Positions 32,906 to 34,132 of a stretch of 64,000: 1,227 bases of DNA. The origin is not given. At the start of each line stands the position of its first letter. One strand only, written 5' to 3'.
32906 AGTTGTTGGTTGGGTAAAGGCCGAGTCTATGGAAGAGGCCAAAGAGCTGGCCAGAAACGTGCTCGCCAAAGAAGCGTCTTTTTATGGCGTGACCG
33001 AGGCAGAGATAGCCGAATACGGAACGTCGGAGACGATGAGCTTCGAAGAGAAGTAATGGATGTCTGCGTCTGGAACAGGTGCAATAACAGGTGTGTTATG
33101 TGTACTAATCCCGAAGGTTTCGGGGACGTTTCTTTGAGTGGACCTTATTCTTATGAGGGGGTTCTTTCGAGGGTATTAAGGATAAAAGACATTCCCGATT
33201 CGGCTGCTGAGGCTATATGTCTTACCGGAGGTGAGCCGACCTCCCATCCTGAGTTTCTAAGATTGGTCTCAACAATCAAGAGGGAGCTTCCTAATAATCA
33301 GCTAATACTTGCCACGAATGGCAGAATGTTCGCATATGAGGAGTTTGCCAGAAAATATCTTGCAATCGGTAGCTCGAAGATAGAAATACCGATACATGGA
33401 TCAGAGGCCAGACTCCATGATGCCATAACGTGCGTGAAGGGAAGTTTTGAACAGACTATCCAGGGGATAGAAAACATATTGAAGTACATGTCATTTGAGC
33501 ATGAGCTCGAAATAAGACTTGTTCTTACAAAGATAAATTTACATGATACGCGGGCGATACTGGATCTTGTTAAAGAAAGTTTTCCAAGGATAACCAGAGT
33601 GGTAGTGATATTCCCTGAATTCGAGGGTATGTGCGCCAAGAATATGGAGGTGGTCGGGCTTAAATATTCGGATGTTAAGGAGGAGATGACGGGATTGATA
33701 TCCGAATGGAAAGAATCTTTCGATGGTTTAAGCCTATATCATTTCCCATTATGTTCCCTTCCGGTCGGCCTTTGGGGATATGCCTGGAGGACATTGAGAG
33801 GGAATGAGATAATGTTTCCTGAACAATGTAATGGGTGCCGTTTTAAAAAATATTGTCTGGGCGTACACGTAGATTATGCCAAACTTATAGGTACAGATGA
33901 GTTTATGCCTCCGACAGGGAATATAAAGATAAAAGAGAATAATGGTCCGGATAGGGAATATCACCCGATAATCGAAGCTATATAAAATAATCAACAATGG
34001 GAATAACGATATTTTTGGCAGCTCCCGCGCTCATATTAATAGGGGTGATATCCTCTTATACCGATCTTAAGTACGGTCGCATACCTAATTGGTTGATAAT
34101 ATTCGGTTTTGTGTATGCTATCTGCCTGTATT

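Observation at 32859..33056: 65-aa acidic ORF translationally coupled (TAATG) to the last rSAM paralog: candidate precursor or partner protein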

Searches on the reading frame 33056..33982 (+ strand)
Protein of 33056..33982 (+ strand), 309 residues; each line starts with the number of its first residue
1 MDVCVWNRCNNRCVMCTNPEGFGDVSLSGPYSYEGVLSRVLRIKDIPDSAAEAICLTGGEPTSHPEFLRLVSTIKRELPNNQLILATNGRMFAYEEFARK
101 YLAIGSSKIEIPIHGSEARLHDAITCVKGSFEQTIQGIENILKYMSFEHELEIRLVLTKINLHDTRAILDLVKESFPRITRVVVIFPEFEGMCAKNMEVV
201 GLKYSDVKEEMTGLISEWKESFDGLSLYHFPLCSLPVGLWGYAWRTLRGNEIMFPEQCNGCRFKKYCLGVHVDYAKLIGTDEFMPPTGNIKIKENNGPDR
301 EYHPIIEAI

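Call 4: search_protein_families(library=pfam, proteins=[window:33056-33982:+], max_evalue=0.1)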
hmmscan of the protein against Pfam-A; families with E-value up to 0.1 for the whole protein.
window:33056-33982:+ (309 aa): 2 families
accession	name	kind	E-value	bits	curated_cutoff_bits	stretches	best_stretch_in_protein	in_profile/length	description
PF04055.27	Radical_SAM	-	1.5e-18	68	29.5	1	5-171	3-165/166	Radical SAM superfamily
PF13353.11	Fer4_12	-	2.5e-06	28.2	22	1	7-96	13-98/137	4Fe-4S single cluster domain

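Call 5: search_protein_families(library=ncbifam, proteins=[window:33056-33982:+], max_evalue=0.1)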
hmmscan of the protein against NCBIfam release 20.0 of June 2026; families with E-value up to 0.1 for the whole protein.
window:33056-33982:+ (309 aa): 43 families (the best 25 are shown)
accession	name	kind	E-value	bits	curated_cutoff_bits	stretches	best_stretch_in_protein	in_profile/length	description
TIGR03977.1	rSAM_pair_HxsC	equivalog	9.2e-52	175.7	267.9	1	4-270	30-288/292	His-Xaa-Ser system radical SAM maturase HxsC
NF038332.1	rSAM_rare_HxsC4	exception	2.3e-33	115.8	500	2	5-233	20-242/335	radical SAM protein HxsC4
TIGR04545.1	rSAM_ahbD_hemeb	equivalog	1.3e-16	61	500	1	8-208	9-198/339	heme b synthase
TIGR04250.1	SCM_rSAM_ScmE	equivalog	1.6e-14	53.6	400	1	1-217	5-209/358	SynChlorMet cassette radical SAM/SPASM protein ScmE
NF050035.1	rSAM_WgK_link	exception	2.9e-13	49.6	650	1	1-171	11-170/367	radical SAM/SPASM peptide maturase WgkB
TIGR04546.1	rSAM_ahbC_deAc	equivalog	5.5e-13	48.5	650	1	3-183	40-212/390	12,18-didecarboxysiroheme deacetylase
TIGR04251.1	SCM_rSAM_ScmF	equivalog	1.2e-12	47.9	400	1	36-143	40-143/353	SynChlorMet cassette radical SAM/SPASM protein ScmF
TIGR02668.1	moaA_archaeal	equivalog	2.4e-12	46.5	325.25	1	3-211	14-210/303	GTP 3',8-cyclase MoaA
TIGR02666.1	moaA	equivalog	3.3e-12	46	284.05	1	3-174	14-182/336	GTP 3',8-cyclase MoaA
TIGR04051.1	rSAM_NirJ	equivalog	5.2e-12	45.4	515.45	1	3-175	3-166/354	heme d1 biosynthesis radical SAM protein NirJ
TIGR04054.1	rSAM_NirJ1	equivalog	7.5e-12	44.5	650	1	5-184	39-207/387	putative heme d1 biosynthesis radical SAM protein NirJ1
TIGR04317.1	W_rSAM_matur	equivalog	3.1e-11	43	380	1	6-174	11-173/349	tungsten cofactor oxidoreductase radical SAM maturase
TIGR04347.1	pseudo_SAM_Halo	equivalog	1e-10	41.4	525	1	3-175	39-202/390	TIGR04347 family pseudo-SAM/SPASM protein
NF001199.0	PRK00164.2-1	equivalog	3.5e-10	39.5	231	1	3-175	16-178/308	GTP 3',8-cyclase MoaA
TIGR04053.2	TIGR04053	equivalog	1.7e-09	37.4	395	1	51-179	57-180/366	TIGR04053 family radical SAM/SPASM domain-containing protein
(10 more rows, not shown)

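Call 15: find_homologous_proteins(query=window:33056-33982:+, max_evalue=1e-10)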
Query window:33056-33982:+ (309 aa): 120 proteins with E <= 1e-10 among 536 candidates.
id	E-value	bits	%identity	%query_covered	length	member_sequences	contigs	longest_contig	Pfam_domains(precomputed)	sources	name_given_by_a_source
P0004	2.1e-212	722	100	100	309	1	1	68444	PF04055.28,PF13353.12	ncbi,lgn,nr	ncbi:MAG: radical SAM protein [Candidatus Colwellbacteria bacterium]|nr:radical SAM protein [Candida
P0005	2.0e-149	515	73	95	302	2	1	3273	PF04055.28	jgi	jgi:organic radical activating enzyme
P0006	2.1e-109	384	54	99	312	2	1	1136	PF04055.28,PF13353.12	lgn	-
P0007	8.1e-108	378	53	99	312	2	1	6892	PF04055.28,PF13353.12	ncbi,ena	-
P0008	1.5e-106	374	55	95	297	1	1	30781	PF04055.28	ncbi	-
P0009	1.6e-99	351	50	99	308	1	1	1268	PF04055.28,PF13353.12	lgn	-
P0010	2.7e-99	350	53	95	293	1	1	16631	PF04055.28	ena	-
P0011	3.4e-98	347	51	99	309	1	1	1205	PF04055.28,PF13353.12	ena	-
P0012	4.3e-96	340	49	99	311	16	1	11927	PF04055.28,PF13353.12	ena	-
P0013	2.4e-95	337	51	99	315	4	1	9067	PF04055.28,PF13353.12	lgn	-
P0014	1.6e-94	335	48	99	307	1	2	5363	PF04055.28,PF13353.12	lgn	-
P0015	4.4e-93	330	48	99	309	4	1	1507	PF04055.28,PF13353.12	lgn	-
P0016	1.1e-92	329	52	95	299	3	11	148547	PF04055.28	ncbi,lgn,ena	-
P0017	1.6e-92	328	48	99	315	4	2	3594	PF04055.28,PF13353.12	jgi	-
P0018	3.6e-92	327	47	100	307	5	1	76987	PF04055.28,PF13353.12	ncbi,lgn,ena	-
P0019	5.6e-92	326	47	100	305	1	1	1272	PF04055.28,PF13353.12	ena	-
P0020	7.5e-92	326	47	100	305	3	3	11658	PF04055.28,PF13353.12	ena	-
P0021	3.0e-91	324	49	99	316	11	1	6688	PF04055.28,PF13353.12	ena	-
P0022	4.6e-91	323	47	99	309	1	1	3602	PF04055.28,PF13353.12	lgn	-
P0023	5.4e-91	323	47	92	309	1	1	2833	PF04055.28,PF13353.12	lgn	-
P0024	6.1e-90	320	48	99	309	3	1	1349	PF04055.28,PF13353.12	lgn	-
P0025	9.3e-90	319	48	100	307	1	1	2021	PF04055.28,PF13353.12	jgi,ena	-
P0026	1.9e-89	318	48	100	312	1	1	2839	PF04055.28,PF13353.12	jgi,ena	-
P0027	5.7e-89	316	49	94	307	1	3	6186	PF04055.28,PF13353.12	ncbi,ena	-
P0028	1.6e-88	315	45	100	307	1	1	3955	PF04055.28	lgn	-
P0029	6.5e-88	313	47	99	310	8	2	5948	PF04055.28,PF13353.12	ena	-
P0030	1.2e-86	309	45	99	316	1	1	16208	PF04055.28,PF13353.12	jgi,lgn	-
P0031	1.5e-86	308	49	94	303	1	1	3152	PF04055.28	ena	-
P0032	8.0e-86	306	45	100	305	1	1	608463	PF04055.28,PF13353.12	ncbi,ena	-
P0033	1.4e-85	305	43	100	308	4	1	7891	PF04055.28,PF13353.12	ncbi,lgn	-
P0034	5.4e-85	303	45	99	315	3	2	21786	PF04055.28,PF13353.12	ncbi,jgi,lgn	-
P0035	2.3e-84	301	44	99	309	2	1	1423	PF04055.28,PF13353.12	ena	-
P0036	8.6e-84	299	48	94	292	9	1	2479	PF04055.28,PF13353.12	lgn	-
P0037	1.0e-82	296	45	98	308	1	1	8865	PF04055.28,PF13353.12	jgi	-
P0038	3.3e-82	294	47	95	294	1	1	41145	PF04055.28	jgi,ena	-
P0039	4.0e-82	294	47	94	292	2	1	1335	PF04055.28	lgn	-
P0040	3.3e-81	291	45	94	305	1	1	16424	PF04055.28,PF13353.12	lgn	-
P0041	4.1e-80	287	45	100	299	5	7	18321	PF04055.28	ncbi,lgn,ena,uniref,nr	ncbi:MAG: hypothetical protein COT38_05500 [Candidatus Omnitrophica bacterium CG08_land_8_20_14_0_20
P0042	2.2e-78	282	43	98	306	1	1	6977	PF04055.28,PF13353.12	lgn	-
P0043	2.6e-78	281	42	99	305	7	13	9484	PF04055.28,PF13353.12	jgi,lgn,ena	-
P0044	1.4e-77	279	42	98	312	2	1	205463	PF04055.28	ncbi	-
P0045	5.9e-75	270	42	91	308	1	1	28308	PF04055.28,PF13353.12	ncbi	-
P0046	2.4e-74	268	42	99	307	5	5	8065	PF04055.28,PF13353.12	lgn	-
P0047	5.2e-73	264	41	98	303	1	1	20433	PF04055.28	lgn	-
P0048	1.1e-72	263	44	94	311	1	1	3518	PF04055.28,PF13353.12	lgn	-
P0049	1.2e-72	263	41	99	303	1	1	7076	PF04055.28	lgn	-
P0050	5.1e-72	261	41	99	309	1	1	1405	PF04055.28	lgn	-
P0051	2.1e-71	259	42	99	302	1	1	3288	PF04055.28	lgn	-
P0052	1.2e-70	256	41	95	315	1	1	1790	PF04055.28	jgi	-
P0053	3.4e-69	251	41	100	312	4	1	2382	PF04055.28,PF13353.12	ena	-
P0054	1.0e-67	247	39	92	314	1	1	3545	PF04055.28,PF13353.12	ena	-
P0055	1.8e-67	246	38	99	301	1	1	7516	PF04055.28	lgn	-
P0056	4.6e-66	241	41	91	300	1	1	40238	PF04055.28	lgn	-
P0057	7.2e-66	241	40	96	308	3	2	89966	PF04055.28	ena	-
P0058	4.4e-65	238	37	99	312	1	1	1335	PF04055.28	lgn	-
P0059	6.3e-65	237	40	99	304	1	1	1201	PF04055.28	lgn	-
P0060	1.8e-64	236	41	96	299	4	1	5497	PF04055.28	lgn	-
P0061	6.1e-62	228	41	95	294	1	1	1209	PF04055.28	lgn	-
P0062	6.2e-62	228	43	94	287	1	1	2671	PF04055.28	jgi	jgi:MoaA/NifB/PqqE/SkfB family radical SAM enzyme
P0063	2.9e-61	225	40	90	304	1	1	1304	PF04055.28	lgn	-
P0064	5.1e-61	225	41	94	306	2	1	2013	PF04055.28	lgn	-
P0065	5.7e-61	224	38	97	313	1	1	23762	PF04055.28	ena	-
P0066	6.0e-61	224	40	95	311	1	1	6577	PF04055.28,PF13353.12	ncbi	-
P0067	7.7e-61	224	39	98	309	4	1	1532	PF04055.28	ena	-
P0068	7.7e-61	224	39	98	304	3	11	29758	PF04055.28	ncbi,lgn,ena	-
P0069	8.0e-61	224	38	98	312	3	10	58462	PF04055.28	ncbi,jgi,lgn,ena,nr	ncbi:MAG TPA: hypothetical protein DER10_02335 [Elusimicrobia bacterium]|nr:hypothetical protein [El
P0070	1.2e-60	223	39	94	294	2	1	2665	PF04055.28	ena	-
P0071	5.5e-60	221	39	98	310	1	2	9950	PF04055.28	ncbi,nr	ncbi:MAG: hypothetical protein A2285_06040 [Elusimicrobia bacterium RIFOXYA12_FULL_57_11]|nr:MAG: hy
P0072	1.8e-59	219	37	94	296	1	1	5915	PF04055.28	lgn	-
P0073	2.6e-59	219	39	91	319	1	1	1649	PF04055.28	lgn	-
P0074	3.3e-59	219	36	93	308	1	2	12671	PF04055.28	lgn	-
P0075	4.7e-56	208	36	98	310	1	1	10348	PF04055.28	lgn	-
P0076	5.5e-49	185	37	91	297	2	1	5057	PF04055.28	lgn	-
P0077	3.5e-48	182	37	91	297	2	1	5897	PF04055.28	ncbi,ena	-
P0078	1.4e-47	180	38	87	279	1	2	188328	PF04055.28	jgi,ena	-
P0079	5.8e-47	178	36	90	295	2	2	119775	PF04055.28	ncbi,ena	-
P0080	1.8e-46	177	33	98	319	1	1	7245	PF04055.28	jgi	jgi:MoaA/NifB/PqqE/SkfB family radical SAM enzyme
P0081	2.9e-46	176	37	91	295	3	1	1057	PF04055.28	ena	-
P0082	3.1e-46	176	36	92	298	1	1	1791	PF04055.28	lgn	-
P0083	9.4e-46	174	36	91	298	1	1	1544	PF04055.28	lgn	-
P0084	1.1e-45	174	36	91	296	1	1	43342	PF04055.28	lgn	-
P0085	4.7e-45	172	36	92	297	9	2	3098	PF04055.28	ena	-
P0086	3.8e-44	169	37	87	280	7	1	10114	PF04055.28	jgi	-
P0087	2.2e-43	167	36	91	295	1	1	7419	PF04055.28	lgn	-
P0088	6.4e-43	165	37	92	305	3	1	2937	PF04055.28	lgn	-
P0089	1.9e-42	164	34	91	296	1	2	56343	PF04055.28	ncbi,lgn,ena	-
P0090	8.9e-42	161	35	92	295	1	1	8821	PF04055.28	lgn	-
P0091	3.7e-41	159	36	91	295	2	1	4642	PF04055.28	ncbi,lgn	-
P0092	8.8e-41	158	34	92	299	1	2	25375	PF04055.28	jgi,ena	-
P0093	1.1e-40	158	35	92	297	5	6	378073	PF04055.28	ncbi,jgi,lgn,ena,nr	ncbi:MAG TPA: hypothetical protein DEQ38_05650 [Elusimicrobia bacterium]|nr:MAG: hypothetical protei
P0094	2.4e-40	157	34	92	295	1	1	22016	PF04055.28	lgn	-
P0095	4.7e-39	152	34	92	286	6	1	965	PF04055.28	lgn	-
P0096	7.0e-39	152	34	93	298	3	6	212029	PF04055.28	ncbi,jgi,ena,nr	ncbi:MAG: hypothetical protein A2X35_03330 [Elusimicrobia bacterium GWA2_61_42]|nr:MAG: hypothetical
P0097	8.2e-39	152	35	94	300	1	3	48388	PF04055.28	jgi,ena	-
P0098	4.8e-38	149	33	92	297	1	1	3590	PF04055.28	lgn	-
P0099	1.6e-37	147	36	76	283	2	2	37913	PF04055.28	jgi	jgi:MoaA/NifB/PqqE/SkfB family radical SAM enzyme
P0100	6.3e-35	139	32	89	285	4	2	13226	PF04055.28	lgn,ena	-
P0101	1.9e-34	137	33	88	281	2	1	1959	PF04055.28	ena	-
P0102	1.8e-33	134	38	75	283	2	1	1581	PF04055.28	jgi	-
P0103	3.3e-33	133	32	92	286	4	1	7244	PF04055.28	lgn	-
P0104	1.7e-32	131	34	78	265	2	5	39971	PF04055.28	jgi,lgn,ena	jgi:His-Xaa-Ser system radical SAM maturase HxsC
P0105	2.2e-32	130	33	91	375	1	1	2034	PF04055.28,PF13353.12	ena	-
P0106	6.3e-32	129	32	89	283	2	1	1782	PF04055.28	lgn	-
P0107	8.9e-32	128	32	92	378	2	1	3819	PF04055.28,PF13353.12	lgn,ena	-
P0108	1.7e-31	128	33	78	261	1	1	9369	PF04055.28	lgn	-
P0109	3.2e-31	127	31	86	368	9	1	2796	PF04055.28,PF13353.12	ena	-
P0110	3.9e-31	126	30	92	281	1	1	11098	PF04055.28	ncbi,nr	ncbi:radical SAM protein [bacterium]|nr:MAG: radical SAM protein [bacterium]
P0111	4.1e-31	126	30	86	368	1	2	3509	PF04055.28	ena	-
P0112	7.1e-31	126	33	78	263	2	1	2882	PF04055.28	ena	-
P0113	1.7e-29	121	32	85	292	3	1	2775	PF04055.28,PF13353.12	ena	-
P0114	2.1e-29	121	30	86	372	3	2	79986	PF04055.28,PF13353.12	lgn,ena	-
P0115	1.9e-28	118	32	85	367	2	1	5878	PF04055.28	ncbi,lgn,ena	-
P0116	8.0e-22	96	30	89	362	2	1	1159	PF04055.28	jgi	jgi:MoaA/NifB/PqqE/SkfB family radical SAM enzyme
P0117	1.7e-19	88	28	85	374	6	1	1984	PF04055.28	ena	-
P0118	2.1e-19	88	27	92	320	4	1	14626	PF04055.28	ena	-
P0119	4.5e-18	83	27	90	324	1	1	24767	PF04055.28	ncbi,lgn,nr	ncbi:MAG: radical SAM protein [Chlorobiaceae bacterium]|nr:radical SAM protein [Chlorobiaceae bacter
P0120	2.9e-15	74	25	93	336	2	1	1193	PF04055.28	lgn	-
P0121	3.9e-11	61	25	87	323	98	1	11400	PF04055.28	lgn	-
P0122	4.0e-11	61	27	73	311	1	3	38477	PF04055.28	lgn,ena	-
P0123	8.2e-11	60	25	74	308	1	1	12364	PF04055.28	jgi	jgi:MoaA/NifB/PqqE/SkfB family radical SAM enzyme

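Call 19: find_related_loci(query=A2, collection=genome_contigs, flank=6000)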
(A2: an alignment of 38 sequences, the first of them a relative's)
Query A2 (309 aa) in genome_contigs; peptide patterns used: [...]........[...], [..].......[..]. (x = any residue, [..] = any of these).
599 stretches matched a pattern (row limit reached: there are more); 374 encode a relative of the query (tblastn E <= 1e-3); the best 80 are kept; 80 distinct loci.
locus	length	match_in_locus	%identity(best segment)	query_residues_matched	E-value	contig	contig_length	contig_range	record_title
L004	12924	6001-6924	53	1-305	5e-111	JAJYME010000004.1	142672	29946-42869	MAG: bacterium isolate DBS2-4.bin108 NODE_123_length_142672_cov_2.86855, whole genome shotgun sequence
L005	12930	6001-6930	46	2-306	4e-92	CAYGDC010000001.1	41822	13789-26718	MAG TPA_asm: uncultured Candidatus Saccharibacteria bacterium isolate ERP113451_co2_197 genome assembly, contig: NODE_43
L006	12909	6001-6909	42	2-306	8e-87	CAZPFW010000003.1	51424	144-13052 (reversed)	MAG TPA_asm: uncultured Candidatus Saccharibacteria bacterium isolate binchicken_co39_267 genome assembly, contig: NODE_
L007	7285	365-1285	41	3-309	3e-79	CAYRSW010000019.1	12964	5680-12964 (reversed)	MAG TPA_asm: uncultured Candidatus Saccharibacteria bacterium isolate SRP068000_co4_466 genome assembly, contig: NODE_65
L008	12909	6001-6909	41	3-305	1e-78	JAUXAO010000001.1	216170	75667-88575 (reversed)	MAG: bacterium isolate CSMAG_2764 CSMAG_2764_k141_549021_length_216170_cov_39.9037, whole genome shotgun sequence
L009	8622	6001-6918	41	4-308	3e-76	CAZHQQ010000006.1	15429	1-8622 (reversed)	MAG TPA_asm: uncultured Candidatus Saccharibacteria bacterium isolate binchicken_co181_160 genome assembly, contig: NODE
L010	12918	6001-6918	39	1-308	2e-73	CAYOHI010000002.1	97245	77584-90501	MAG TPA_asm: uncultured Candidatus Saccharibacteria bacterium isolate SRP200020_co1_324 genome assembly, contig: NODE_21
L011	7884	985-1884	38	1-305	4e-73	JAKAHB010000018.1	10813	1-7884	MAG: bacterium isolate WY2.bin78 NODE_9815_length_10813_cov_1.803107, whole genome shotgun sequence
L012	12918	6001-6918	41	1-308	3e-75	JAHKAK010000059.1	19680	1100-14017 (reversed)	MAG: Patescibacteria group bacterium isolate Undefined_mixed_planktonic.mb.35 Undefined_mixed_pl.mb.35_k141_689745, whol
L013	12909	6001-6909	37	1-306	1e-69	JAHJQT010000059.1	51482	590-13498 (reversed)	MAG: Patescibacteria group bacterium isolate OS_PC_MetaG.mb.118 OS_PC_MetaG.mb.118_k141_667463, whole genome shotgun seq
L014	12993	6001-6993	38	1-305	4e-69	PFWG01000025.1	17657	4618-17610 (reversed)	MAG: Candidatus Portnoybacteria bacterium CG_4_9_14_3_um_filter_43_11 CG_4_9_14_3_um_filter_150_scaffold_6308_c, whole g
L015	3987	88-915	43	5-285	1e-67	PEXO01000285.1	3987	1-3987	MAG: Elusimicrobia bacterium CG08_land_8_20_14_0_20_59_10 CG08_land_8_20_14_0.20_scaffold_22686_c, whole genome shotgun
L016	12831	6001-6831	41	1-285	4e-67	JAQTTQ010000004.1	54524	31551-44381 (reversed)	MAG: Candidatus Omnitrophota bacterium isolate STB_44 NODE_1208_length_54524_cov_7.512216_Sandtown_B, whole genome shotg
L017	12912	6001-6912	37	2-305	3e-58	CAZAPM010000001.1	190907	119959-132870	MAG TPA_asm: uncultured Planctomycetales bacterium isolate binchicken_co79_72 genome assembly, contig: NODE_17_length_19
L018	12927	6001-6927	35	2-306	8e-58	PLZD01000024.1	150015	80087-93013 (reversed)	MAG: Elusimicrobia bacterium isolate palsa_1176 73.20120700_P3D.185_contig_27201, whole genome shotgun sequence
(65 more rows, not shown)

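Call 64: search_protein_families(library=padloc, proteins=[window:33056-33982:+], max_evalue=0.01)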
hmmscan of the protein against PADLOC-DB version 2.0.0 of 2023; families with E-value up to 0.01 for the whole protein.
window:33056-33982:+ (309 aa): 2 families
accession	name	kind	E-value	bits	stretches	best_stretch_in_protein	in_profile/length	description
PDLC02903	pVip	-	4e-07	27.8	1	4-165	5-153/257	Viperins not associated with kinases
PDLC02904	pVip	-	2.2e-05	22.1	1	5-188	9-178/262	Viperins associated with kinases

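Call 71: search_protein_families(library=pfam, proteins=[L009:92-889:+, L009:1147-1863:+, L009:1877-3268:+, L009:3279-4988:+, L009:5009-5968:+], max_evalue=0.001)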
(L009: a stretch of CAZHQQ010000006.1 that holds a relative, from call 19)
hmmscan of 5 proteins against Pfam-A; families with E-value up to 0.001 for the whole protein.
L009:92-889:+ (266 aa): 0 families

L009:1147-1863:+ (239 aa): 2 families
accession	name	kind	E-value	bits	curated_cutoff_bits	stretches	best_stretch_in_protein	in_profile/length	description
PF00535.33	Glycos_transf_2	-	2e-26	93.3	23.3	1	10-173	1-166/168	Glycosyl transferase family 2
PF10111.15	Glyco_tranf_2_2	-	7.3e-06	26.1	27.3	1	15-100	8-91/276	Glycosyltransferase like family 2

L009:1877-3268:+ (464 aa): 1 family
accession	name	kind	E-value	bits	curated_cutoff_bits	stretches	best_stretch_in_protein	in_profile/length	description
PF04055.27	Radical_SAM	-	1.2e-21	78.1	29.5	1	200-358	2-166/166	Radical SAM superfamily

L009:3279-4988:+ (570 aa): 1 family
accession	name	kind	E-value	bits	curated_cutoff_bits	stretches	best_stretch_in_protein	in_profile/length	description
PF13231.12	PMT_2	-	7.5e-09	36.4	26.1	1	109-267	7-159/160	Dolichyl-phosphate-mannose-protein mannosyltransferase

L009:5009-5968:+ (320 aa): 1 family
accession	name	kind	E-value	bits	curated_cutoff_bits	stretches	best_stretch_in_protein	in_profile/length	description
PF04467.17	DUF483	-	8.1e-05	23.1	25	0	100-194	5-99/122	Protein of unknown function (DUF483)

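Call 91: predict_structure(alignment_id=A2)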
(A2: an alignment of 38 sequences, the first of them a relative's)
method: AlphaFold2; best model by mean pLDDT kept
length: 309 residues; sequences in the alignment: 38
mean_pLDDT: 94.2   pTM: 0.91
mean pLDDT of the five models: 94.2, 93.9, 93.9, 93.6, 93.3
residues with pLDDT >= 90: 266; 70-90: 43; 50-70: 0; < 50: 0
segments of 3 or more residues with pLDDT < 50: none
pLDDT, mean of each block of 10 residues (from residue 1): 89 86 87 95 86 90 96 95 95 98 93 98 96 98 96 97 97 96 95 91 94 93 95 96 94 96 96 96 94 95 96
secondary structure, 60 per line:
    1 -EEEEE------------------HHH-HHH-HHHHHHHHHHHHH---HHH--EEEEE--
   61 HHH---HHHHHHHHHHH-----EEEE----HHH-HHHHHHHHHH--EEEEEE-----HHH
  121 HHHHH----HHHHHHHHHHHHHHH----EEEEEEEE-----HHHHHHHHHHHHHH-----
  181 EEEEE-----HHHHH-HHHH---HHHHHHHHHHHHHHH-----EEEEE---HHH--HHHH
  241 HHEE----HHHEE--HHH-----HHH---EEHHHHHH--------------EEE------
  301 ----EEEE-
elements in order: E2-6 H33-45 E54-58 H67-77 E83-86 H95-104 E107-112 H118-125 H130-144 E149-156 H162-175 E181-185 H191-195 H197-200 H204-218 E224-228 H237-242 H272-277 E292-294 E305-308
